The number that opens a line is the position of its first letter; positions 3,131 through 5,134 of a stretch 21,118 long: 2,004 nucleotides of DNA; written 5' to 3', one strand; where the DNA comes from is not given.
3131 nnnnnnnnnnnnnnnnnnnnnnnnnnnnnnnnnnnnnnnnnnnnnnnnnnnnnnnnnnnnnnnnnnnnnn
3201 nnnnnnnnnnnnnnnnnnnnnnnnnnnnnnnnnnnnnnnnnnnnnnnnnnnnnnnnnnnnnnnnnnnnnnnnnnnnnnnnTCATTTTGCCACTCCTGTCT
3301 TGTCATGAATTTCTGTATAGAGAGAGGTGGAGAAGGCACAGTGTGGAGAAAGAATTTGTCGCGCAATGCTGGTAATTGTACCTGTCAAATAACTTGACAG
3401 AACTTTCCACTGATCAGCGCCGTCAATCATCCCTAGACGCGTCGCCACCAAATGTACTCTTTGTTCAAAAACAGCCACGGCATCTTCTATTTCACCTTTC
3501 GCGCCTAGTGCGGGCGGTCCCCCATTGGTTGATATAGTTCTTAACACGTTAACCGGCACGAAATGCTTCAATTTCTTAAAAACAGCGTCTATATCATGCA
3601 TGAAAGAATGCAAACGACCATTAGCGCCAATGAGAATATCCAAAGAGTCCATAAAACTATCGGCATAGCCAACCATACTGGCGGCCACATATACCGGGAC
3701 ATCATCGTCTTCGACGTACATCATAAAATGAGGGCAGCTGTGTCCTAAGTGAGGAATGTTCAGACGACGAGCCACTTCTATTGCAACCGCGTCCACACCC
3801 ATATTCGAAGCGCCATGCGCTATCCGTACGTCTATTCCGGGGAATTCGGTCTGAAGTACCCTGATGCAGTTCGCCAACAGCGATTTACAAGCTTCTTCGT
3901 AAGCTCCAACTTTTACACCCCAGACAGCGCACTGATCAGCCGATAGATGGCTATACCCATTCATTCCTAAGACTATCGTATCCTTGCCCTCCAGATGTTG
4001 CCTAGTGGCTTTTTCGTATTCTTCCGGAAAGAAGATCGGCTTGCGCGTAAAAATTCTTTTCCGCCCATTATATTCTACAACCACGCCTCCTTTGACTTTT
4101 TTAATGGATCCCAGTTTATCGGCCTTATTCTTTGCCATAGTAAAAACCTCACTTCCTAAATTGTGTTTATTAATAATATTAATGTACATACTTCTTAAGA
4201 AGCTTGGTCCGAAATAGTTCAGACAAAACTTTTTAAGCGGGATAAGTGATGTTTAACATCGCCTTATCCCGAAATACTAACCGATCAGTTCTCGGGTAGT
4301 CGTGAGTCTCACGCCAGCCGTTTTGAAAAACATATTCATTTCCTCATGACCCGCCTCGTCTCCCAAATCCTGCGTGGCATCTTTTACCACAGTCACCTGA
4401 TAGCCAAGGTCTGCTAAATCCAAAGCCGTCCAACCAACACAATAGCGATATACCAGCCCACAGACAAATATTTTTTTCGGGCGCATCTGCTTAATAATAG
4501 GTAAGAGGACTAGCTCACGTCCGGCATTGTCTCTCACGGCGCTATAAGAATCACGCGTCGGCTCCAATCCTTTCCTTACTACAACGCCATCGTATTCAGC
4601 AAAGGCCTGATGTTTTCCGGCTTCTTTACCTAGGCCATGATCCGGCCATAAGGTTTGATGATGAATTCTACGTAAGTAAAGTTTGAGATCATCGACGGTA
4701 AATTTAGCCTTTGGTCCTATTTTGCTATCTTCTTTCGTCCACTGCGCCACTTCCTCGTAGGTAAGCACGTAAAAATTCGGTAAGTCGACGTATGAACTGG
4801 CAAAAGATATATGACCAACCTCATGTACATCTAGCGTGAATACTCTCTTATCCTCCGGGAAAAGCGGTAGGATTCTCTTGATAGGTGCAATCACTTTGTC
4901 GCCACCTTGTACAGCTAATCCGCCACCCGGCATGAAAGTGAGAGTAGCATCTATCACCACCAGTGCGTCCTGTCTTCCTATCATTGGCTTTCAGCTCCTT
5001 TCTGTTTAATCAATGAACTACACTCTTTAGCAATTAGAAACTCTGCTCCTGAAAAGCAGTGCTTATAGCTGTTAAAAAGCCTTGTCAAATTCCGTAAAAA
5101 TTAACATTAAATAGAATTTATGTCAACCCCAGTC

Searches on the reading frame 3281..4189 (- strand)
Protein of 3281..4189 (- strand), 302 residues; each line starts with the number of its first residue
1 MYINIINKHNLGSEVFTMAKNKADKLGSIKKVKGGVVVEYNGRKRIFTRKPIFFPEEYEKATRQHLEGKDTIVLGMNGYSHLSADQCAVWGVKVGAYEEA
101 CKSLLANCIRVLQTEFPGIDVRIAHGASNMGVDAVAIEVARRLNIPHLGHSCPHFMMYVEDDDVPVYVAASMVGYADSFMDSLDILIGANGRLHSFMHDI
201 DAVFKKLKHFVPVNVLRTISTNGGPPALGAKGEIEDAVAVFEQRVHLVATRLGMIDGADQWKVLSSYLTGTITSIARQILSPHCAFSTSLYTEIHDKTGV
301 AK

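Call 4: search_protein_families(library=pfam, proteins=[window:3281-4189:-], max_evalue=0.01)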
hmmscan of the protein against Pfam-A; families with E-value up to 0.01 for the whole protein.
window:3281-4189:- (302 aa): 0 families

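Call 5: search_protein_families(library=pfam, proteins=[window:3281-4189:-], max_evalue=10)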
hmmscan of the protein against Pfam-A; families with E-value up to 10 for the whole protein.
window:3281-4189:- (302 aa): 1 family
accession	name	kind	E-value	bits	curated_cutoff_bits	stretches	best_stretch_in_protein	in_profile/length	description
PF17109.10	Goodbye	-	0.04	14.8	24.8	1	169-211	71-114/120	fungal STAND N-terminal Goodbye domain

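Call 6: search_protein_families(library=ncbifam, proteins=[window:3281-4189:-], max_evalue=0.1)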
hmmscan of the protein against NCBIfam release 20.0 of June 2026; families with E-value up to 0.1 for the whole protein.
window:3281-4189:- (302 aa): 1 family
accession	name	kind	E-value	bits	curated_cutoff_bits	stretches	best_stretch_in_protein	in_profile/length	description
NF006048.0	PRK08194.1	equivalog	0.067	12.3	501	1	3-99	6-98/352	tartrate dehydrogenase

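Call 13: search_protein_families(library=padloc, proteins=[window:3281-4189:-], max_evalue=0.01)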
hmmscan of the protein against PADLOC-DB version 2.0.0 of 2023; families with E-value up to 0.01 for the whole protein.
window:3281-4189:- (302 aa): 0 families

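Call 14: search_protein_families(library=phrogs, proteins=[window:3281-4189:-], max_evalue=0.01)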
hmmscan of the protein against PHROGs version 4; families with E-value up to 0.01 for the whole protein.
window:3281-4189:- (302 aa): 0 families

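Call 103: search_solved_structures(query=window:3281-4189:-, max_evalue=10, show_alignments=1)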
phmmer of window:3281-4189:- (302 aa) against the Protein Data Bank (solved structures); distinct sequences matched with E-value up to 10: 0.

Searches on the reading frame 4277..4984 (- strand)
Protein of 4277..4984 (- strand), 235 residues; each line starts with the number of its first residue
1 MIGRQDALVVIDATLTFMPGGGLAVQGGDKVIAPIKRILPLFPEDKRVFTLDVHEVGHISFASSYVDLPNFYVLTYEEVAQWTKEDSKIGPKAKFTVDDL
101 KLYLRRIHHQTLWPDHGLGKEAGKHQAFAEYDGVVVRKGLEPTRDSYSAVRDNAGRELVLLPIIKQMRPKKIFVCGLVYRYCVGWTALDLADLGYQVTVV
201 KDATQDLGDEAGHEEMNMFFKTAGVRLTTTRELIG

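Call 4: search_protein_families(library=pfam, proteins=[window:4277-4984:-], max_evalue=0.01)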
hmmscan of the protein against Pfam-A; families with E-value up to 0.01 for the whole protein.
window:4277-4984:- (235 aa): 1 family
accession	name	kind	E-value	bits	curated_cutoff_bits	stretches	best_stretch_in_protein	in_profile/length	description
PF00857.26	Isochorismatase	-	1e-14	55.4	27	1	161-231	105-174/175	Isochorismatase domain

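Call 6: search_protein_families(library=ncbifam, proteins=[window:4277-4984:-], max_evalue=0.1)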
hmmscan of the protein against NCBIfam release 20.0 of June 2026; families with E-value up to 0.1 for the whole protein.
window:4277-4984:- (235 aa): 3 families
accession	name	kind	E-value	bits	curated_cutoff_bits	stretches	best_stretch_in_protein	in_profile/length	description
NF008623.0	PRK11609.1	equivalog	1.4e-22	80.6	174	2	109-208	79-182/213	bifunctional nicotinamidase/pyrazinamidase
NF041461.1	C_hydro_YcaC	equivalog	0.00021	20.9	310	1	163-228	96-160/201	isochorismate family cysteine hydrolase YcaC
NF050097.1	BiurAmidohydBiuH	equivalog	0.029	13.8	370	0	163-224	145-206/221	biuret amidohydrolase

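Call 13: search_protein_families(library=padloc, proteins=[window:4277-4984:-], max_evalue=0.01)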
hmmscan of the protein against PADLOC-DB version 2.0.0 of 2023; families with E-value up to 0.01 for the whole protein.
window:4277-4984:- (235 aa): 0 families
